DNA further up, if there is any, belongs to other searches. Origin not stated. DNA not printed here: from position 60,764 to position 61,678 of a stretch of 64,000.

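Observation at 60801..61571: Extra single gene between apaH and folA: pRiA4b ORF-3-like protein apparently co-transcribed with folA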

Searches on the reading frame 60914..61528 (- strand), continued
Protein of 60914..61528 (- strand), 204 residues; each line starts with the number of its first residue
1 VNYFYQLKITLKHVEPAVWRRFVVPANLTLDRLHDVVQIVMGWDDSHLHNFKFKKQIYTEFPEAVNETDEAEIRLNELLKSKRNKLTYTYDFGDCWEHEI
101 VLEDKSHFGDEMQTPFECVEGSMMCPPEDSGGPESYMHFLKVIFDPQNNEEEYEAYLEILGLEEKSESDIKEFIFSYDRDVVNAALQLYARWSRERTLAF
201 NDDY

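Call 28: find_encoding_contigs(protein=P0020, flank=4000, max_places=2)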
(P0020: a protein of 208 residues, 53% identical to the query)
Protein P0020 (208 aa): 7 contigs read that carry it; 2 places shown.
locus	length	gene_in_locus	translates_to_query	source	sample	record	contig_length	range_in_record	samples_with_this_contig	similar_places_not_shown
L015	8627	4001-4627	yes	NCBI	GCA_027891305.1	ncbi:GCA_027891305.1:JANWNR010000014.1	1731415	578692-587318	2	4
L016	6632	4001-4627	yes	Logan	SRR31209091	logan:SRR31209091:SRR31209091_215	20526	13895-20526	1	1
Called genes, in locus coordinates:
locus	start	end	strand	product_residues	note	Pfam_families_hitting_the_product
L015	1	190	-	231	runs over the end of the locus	PF01656:CbiA, PF13500:AAA_26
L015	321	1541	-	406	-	PF00480:ROK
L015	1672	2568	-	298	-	PF00126:HTH_1, PF03466:LysR_substrate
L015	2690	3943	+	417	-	PF00083:Sugar_tr, PF07690:MFS_1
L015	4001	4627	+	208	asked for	PF07929:PRiA4_ORF3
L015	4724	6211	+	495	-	PF02074:Peptidase_M32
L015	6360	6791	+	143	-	-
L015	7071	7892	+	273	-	PF00089:Trypsin (faint), PF13365:Trypsin_2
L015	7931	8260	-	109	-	PF00893:Multi_Drug_Res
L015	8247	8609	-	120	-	PF00893:Multi_Drug_Res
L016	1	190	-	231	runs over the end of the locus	PF01656:CbiA, PF13500:AAA_26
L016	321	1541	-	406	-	PF00480:ROK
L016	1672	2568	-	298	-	PF00126:HTH_1, PF03466:LysR_substrate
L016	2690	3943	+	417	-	PF00083:Sugar_tr, PF07690:MFS_1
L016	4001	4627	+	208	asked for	PF07929:PRiA4_ORF3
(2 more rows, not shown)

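Call 29: find_encoding_contigs(protein=P0042, flank=4000, max_places=2)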
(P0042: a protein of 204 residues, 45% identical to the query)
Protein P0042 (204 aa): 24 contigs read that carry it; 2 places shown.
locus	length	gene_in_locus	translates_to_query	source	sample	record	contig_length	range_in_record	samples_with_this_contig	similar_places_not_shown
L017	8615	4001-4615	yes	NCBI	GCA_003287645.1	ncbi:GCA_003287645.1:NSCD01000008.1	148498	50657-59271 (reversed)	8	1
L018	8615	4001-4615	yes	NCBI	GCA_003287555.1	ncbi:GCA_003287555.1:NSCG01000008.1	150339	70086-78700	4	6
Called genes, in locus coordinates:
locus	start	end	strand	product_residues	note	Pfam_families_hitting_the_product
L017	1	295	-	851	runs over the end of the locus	PF13954:PapC_N, PF00577:Usher, PF13953:PapC_C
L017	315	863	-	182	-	PF00419:Fimbrial (weak)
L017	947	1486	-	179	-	PF00419:Fimbrial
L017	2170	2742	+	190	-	PF00589:Phage_integrase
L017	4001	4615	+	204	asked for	PF07929:PRiA4_ORF3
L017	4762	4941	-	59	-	-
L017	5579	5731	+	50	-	-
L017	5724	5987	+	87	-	PF00550:PP-binding (weak)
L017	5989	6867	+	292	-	-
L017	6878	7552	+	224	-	-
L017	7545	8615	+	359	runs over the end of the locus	PF02770:Acyl-CoA_dh_M, PF00441:Acyl-CoA_dh_1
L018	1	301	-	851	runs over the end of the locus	PF13954:PapC_N, PF00577:Usher, PF13953:PapC_C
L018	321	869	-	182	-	PF00419:Fimbrial (weak)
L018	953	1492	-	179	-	PF00419:Fimbrial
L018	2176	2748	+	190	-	PF00589:Phage_integrase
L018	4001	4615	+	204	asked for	PF07929:PRiA4_ORF3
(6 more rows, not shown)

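Call 30: find_encoding_contigs(protein=P0028, flank=4000, max_places=2)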
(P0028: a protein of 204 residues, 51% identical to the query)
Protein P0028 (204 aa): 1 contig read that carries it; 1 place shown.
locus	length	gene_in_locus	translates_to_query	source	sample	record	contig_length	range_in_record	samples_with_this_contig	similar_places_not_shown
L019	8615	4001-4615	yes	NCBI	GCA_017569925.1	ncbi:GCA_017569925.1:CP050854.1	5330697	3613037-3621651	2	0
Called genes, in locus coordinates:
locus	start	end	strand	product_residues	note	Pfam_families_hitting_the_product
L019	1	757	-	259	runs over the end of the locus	PF20616:Caps_syn_GfcC_N, PF06251:Caps_syn_GfcC_C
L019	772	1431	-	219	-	PF11102:YjbF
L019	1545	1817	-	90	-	-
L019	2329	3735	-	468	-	PF03446:NAD_binding_2, PF00393:6PGD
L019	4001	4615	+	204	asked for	PF07929:PRiA4_ORF3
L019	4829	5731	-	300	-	PF00483:NTP_transferase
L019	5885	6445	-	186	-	PF09335:VTT_dom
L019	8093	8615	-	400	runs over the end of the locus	PF12708:Pect-lyase_RHGA_epim (weak)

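Call 35: find_related_loci(query=A2, collection=genome_contigs, flank=6000)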
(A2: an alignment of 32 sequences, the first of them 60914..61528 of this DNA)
Query A2 (204 aa) in genome_contigs; peptide patterns used: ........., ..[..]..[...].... (x = any residue, [..] = any of these).
600 stretches matched a pattern (row limit reached: there are more); 587 encode a relative of the query (tblastn E <= 1e-3); the best 80 are kept; 80 distinct loci.
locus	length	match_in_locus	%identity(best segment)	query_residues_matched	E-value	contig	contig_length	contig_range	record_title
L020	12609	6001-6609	63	1-203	1e-90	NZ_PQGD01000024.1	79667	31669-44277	Superficieibacter electus strain BP-1 NODE_24_length_79667_cov_36.5119, whole genome shotgun sequence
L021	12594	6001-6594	55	1-198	6e-76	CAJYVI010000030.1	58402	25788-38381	MAG: uncultured Pseudocitrobacter sp. isolate SP260_1_metabat2_genome_mining.39 genome assembly, contig: k127_25883, who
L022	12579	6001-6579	49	4-197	2e-56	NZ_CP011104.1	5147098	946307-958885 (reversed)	Photorhabdus thracensis strain DSM 15199 chromosome, complete genome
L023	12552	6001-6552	48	4-196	1e-54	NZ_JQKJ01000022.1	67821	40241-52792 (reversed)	Desulfobacter vibrioformis DSM 8776 Q366DRAFT_scaffold00022.21_C, whole genome shotgun sequence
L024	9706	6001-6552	47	4-196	4e-54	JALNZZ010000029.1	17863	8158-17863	MAG: Porticoccaceae bacterium isolate SO_2017_LW2 bin 126 scaffold_6958_c1_LW138R_2017, whole genome shotgun sequence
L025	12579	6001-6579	47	4-197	1e-53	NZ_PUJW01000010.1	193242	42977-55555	Photorhabdus cinerea strain DSM 19724 scaffold_0010, whole genome shotgun sequence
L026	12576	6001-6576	45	4-196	8e-53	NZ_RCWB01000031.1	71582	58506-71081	Photorhabdus caribbeanensis strain HG29 scaffold_0031, whole genome shotgun sequence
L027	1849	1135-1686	45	4-196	2e-53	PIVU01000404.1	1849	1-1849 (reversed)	MAG: Nitrospirae bacterium isolate Glo_13 GloG15_CONTIG140472, whole genome shotgun sequence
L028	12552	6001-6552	46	4-196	7e-52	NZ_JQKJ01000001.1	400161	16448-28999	Desulfobacter vibrioformis DSM 8776 Q366DRAFT_scaffold00001.1_C, whole genome shotgun sequence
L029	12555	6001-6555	45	4-197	2e-51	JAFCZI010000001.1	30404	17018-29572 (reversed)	MAG: Deltaproteobacteria bacterium isolate AB_03_Bin_182 AB_03_Bin_182_scaffold_438, whole genome shotgun sequence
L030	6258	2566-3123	42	5-198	5e-48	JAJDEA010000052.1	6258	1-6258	MAG: Phycisphaerae bacterium isolate OFTM303 OFTM303_51, whole genome shotgun sequence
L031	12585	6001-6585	43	4-198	8e-48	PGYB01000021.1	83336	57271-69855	MAG: Candidatus Riflebacteria bacterium HGW-Riflebacteria-1 bjp_ig2103_scaffold_251, whole genome shotgun sequence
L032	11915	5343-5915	40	4-203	4e-46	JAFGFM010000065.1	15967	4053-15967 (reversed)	MAG: Deltaproteobacteria bacterium isolate Zod_Metabat.1317 k87_2781002, whole genome shotgun sequence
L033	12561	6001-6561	42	5-199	3e-44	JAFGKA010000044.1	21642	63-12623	MAG: Phycisphaerae bacterium isolate Zod_Metabat.304 k87_598460, whole genome shotgun sequence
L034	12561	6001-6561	41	5-200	7e-43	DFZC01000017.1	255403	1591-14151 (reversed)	MAG TPA_asm: Synergistaceae bacterium UBA4066 UBA4066_contig_2815, whole genome shotgun sequence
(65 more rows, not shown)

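Call 38: predict_structure(alignment_id=A2)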
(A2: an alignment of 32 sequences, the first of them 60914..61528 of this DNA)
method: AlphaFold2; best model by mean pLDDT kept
length: 204 residues; sequences in the alignment: 32
mean_pLDDT: 87.5   pTM: 0.86
mean pLDDT of the five models: 87.5, 87.2, 86.9, 87.0, 84.8
residues with pLDDT >= 90: 111; 70-90: 78; 50-70: 13; < 50: 2
segments of 3 or more residues with pLDDT < 50: none
pLDDT, mean of each block of 10 residues (from residue 1): 87 92 94 94 83 95 94 93 92 84 83 84 81 88 89 88 90 88 92 76 48
secondary structure, 60 per line:
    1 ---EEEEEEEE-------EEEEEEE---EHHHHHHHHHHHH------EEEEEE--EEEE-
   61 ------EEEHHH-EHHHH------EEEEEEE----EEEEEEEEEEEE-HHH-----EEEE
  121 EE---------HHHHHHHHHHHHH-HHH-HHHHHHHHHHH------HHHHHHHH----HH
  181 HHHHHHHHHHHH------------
elements in order: E4-11 E19-25 H30-41 E48-53 E56-59 E67-69 H75-78 E85-91 E96-107 E117-122 H132-144 H150-160 H167-174 H179-192

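Call 44: find_encoding_contigs(protein=P0007, flank=3000, max_places=1)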
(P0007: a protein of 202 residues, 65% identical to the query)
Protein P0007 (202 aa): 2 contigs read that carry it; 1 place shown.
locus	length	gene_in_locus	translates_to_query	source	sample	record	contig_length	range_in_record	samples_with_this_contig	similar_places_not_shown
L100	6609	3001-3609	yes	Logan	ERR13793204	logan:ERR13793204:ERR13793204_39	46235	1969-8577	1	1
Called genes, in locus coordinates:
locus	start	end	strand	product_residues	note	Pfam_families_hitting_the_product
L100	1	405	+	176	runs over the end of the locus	PF02525:Flavodoxin_2, PF03358:FMN_red (weak)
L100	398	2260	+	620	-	PF00999:Na_H_Exchanger, PF02254:TrkA_N, PF27452:KefB_C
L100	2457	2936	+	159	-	PF00186:DHFR_1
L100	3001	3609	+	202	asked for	PF07929:PRiA4_ORF3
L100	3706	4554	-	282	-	PF00149:Metallophos, PF12850:Metallophos_2 (weak)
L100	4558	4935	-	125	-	PF04379:DUF525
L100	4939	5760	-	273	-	PF00398:RrnaAD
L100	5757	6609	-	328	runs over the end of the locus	PF04166:PdxA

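Call 45: find_encoding_contigs(protein=P0010, flank=3000, max_places=1)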
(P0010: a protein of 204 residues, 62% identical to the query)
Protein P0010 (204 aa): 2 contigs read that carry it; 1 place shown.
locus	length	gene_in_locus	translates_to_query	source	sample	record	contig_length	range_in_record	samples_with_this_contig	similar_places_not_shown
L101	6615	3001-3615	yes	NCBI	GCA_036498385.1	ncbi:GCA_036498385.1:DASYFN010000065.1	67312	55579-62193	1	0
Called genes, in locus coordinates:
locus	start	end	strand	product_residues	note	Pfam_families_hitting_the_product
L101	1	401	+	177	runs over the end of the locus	PF02525:Flavodoxin_2, PF03358:FMN_red (weak)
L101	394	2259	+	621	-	PF00999:Na_H_Exchanger, PF02254:TrkA_N, PF27452:KefB_C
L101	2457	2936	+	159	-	PF00186:DHFR_1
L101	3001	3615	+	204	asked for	PF07929:PRiA4_ORF3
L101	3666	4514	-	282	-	PF00149:Metallophos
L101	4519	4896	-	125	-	PF04379:DUF525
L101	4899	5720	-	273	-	PF00398:RrnaAD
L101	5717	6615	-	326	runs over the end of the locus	PF04166:PdxA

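Call 46: find_encoding_contigs(protein=P0015, flank=3000, max_places=1)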
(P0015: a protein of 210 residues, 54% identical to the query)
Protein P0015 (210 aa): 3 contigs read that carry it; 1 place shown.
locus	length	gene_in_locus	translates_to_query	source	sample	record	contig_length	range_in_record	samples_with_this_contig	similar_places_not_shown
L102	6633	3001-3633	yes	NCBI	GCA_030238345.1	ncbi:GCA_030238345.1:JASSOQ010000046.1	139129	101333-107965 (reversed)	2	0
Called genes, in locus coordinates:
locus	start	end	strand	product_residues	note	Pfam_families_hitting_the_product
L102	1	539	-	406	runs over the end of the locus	PF00480:ROK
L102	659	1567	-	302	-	PF00126:HTH_1, PF03466:LysR_substrate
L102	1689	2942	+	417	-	PF00083:Sugar_tr, PF07690:MFS_1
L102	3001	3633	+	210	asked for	PF07929:PRiA4_ORF3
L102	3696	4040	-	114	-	PF06961:DUF1294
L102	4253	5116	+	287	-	-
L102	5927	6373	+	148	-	PF11694:DUF3290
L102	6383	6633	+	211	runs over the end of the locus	PF20730:YetF_N, PF04239:DUF421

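Call 52: search_dna_similar(query=window:60914-61528:-, collection=plasmids, mode=protein, max_rows=25, max_evalue=0.001)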
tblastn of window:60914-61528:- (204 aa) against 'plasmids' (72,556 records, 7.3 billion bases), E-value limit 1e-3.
Records with a match: 2833; places in all: 3207; records where one place covers at least 80% of the query: 201.
Best place of each record, by identity: <60% 2833.
By first word of the organism name: Klebsiella 893; Escherichia 554; Salmonella 169; Xanthomonas 164; Enterobacter 112; Sinorhizobium 90; Pseudosulfitobacter 72; Rhizobium 69; Citrobacter 66; Serratia 55; and 111 more.
By predicted mobility (MOB-suite, as given by PLSDB): conjugative 1916; non-mobilizable 530; mobilizable 387.
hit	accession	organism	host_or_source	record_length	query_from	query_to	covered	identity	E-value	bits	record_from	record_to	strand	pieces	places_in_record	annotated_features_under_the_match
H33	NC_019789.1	Deinococcus peraridilitoris DSM 19664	-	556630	5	204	98%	38.0%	2e-29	120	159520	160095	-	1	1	plasmid pRiA4b ORF-3 family protein | ISL3 family transposase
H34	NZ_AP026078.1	Acaryochloris marina MBIC10699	cell culture,Ascidian, Diplosoma similis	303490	2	187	91%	39.8%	1e-29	122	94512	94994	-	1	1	tyrosine-type recombinase/integrase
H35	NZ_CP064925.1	Acaryochloris marina S15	cell culture,surface of Pikea pinnata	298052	5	187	90%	39.9%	3e-29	120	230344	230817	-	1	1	plasmid pRiA4b ORF-3 family protein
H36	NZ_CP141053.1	Paracoccus denitrificans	-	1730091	6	198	95%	37.0%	1e-28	119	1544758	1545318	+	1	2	none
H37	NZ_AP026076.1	Acaryochloris marina MBIC10699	cell culture,Ascidian, Diplosoma similis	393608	2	187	91%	38.2%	1e-28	119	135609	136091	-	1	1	tyrosine-type recombinase/integrase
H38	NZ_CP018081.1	Sulfitobacter alexandrii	Alexandrium minutum,cell culture,cell ...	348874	6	197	94%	36.5%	4e-27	114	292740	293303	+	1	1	plasmid pRiA4b ORF-3 family protein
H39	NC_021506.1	Pseudomonas resinovorans NBRC 106553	-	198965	6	201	96%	35.3%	2e-26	112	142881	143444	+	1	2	plasmid pRiA4b ORF-3 family protein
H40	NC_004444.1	Pseudomonas resinovorans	-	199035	6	201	96%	35.3%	2e-26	112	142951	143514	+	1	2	plasmid pRiA4b ORF-3 family protein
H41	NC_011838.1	Pseudomonas putida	-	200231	6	201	96%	35.3%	2e-26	112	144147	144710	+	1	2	plasmid pRiA4b ORF-3 family protein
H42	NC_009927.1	Acaryochloris marina MBIC11017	-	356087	2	187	91%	37.1%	2e-26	112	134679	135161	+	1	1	tyrosine-type recombinase/integrase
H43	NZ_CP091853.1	Terrarubrum flagellatum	cell culture,forest soil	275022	2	198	97%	34.3%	9e-21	96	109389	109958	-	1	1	plasmid pRiA4b ORF-3 family protein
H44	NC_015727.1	Cupriavidus necator N-1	soil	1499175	7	187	89%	37.1%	1e-29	121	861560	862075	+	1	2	record has no annotation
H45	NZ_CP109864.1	Paracoccus aminovorans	bacteria,human fecal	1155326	6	187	89%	36.7%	7e-29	119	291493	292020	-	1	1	record has no annotation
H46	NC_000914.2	Sinorhizobium fredii NGR234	-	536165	6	197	94%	34.7%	6e-24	105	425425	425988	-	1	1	plasmid pRiA4b ORF-3 family protein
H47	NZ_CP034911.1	Sinorhizobium alkalisoli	single cell,root nodule of Sesbania ...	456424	4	195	94%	34.7%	3e-21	98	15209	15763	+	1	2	plasmid pRiA4b ORF-3 family protein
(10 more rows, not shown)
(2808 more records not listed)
